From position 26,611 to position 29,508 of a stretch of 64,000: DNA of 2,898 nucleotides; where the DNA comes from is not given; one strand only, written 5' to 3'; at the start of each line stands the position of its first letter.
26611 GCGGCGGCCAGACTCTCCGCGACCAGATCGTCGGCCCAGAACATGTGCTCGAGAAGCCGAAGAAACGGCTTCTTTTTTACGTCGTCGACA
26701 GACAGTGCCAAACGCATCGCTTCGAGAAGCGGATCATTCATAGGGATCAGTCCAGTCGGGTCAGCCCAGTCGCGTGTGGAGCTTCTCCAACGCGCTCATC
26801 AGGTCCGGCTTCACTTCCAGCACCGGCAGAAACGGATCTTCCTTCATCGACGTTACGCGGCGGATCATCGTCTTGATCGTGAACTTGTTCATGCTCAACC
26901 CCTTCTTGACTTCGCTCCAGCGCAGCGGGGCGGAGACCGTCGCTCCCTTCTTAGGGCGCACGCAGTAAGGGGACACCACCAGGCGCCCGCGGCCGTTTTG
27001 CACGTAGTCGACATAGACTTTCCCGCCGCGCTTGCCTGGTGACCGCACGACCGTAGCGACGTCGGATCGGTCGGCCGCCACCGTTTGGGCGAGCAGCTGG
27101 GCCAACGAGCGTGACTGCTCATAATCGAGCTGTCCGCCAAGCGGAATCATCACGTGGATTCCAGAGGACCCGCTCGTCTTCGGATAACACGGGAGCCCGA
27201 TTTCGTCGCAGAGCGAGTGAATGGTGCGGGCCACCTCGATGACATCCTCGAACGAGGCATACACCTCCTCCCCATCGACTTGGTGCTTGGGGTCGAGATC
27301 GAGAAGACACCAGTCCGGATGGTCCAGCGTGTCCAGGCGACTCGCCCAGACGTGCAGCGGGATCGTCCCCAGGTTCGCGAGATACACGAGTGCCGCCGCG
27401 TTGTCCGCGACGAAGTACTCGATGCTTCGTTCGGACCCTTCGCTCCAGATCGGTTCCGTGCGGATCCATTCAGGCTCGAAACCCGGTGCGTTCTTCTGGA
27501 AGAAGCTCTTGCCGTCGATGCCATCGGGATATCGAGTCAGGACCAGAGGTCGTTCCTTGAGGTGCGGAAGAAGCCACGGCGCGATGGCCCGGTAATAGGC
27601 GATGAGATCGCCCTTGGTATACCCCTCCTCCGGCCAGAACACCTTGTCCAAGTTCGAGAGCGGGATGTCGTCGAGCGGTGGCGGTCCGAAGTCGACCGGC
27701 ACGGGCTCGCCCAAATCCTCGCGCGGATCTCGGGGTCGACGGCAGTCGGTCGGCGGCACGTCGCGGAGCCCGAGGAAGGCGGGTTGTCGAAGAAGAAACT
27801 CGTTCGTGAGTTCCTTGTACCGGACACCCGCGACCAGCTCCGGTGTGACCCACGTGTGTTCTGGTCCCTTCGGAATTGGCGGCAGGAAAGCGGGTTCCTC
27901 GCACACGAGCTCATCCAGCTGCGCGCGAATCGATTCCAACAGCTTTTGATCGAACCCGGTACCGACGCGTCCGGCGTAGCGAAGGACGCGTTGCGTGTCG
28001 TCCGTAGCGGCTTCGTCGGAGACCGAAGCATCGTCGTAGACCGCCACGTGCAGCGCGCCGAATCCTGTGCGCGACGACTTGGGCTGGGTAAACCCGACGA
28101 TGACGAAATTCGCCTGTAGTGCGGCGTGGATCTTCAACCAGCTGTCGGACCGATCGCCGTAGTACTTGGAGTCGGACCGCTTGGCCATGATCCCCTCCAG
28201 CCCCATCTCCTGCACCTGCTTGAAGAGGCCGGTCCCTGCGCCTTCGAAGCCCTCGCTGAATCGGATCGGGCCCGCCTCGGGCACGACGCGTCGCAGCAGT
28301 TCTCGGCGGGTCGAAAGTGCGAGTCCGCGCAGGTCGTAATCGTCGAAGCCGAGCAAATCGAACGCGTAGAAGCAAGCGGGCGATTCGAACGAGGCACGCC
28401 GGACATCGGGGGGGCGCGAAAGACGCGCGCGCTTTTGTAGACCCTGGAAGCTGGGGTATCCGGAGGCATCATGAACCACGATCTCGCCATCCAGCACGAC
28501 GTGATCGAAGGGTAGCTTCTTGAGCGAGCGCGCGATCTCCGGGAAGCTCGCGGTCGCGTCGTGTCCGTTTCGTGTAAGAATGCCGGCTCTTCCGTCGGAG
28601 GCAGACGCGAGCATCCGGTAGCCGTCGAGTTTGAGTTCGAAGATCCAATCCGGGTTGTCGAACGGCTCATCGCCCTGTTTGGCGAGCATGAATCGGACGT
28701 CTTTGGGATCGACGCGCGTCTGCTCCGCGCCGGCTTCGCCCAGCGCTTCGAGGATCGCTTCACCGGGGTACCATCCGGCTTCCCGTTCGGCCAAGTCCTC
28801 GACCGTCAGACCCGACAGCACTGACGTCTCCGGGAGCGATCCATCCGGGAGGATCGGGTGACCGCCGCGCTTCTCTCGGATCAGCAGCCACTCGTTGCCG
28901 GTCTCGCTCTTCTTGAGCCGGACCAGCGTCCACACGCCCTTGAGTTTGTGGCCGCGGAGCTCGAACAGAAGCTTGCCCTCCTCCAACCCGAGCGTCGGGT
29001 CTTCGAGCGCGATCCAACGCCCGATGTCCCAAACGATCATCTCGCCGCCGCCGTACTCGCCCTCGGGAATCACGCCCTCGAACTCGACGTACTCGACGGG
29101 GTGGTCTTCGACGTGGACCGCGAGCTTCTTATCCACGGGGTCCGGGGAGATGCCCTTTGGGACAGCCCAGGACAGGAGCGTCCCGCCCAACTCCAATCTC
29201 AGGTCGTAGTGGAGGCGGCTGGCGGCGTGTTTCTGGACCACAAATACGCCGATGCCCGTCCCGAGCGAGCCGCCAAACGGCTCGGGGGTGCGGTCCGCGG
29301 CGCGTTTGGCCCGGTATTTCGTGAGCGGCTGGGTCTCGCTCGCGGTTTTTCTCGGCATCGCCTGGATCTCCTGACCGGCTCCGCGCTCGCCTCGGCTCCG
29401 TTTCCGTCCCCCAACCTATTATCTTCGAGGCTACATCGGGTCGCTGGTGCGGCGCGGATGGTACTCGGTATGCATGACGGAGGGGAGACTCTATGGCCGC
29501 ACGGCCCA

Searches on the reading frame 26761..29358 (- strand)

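Call 48: search_protein_families(library=pfam, proteins=[window:26761-29358:-])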
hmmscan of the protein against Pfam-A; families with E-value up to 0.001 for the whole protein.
window:26761-29358:- (865 aa): 6 families
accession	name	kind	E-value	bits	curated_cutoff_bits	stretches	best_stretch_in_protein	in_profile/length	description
PF21686.3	LigD_Prim-Pol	-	5.9e-86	288.6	27.4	1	581-843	1-254/254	LigD, primase-polymerase domain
PF13298.12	LigD_N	-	7.2e-40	135.9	31.1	1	42-147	1-107/107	DNA Ligase D 3'-phosphoesterase domain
PF01068.26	DNA_ligase_A_M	-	9.9e-32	110.7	26.2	1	233-410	17-203/204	ATP dependent DNA ligase domain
PF04679.21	DNA_ligase_A_C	-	5.2e-20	72.1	27.5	1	430-533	2-92/94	ATP dependent DNA ligase C terminal region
PF01896.25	DNA_primase_S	-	1.8e-06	28.9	26.8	1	686-814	1-163/163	DNA primase small subunit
PF09414.15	RNA_ligase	-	1.4e-05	25.7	27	1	237-410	2-170/171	RNA ligase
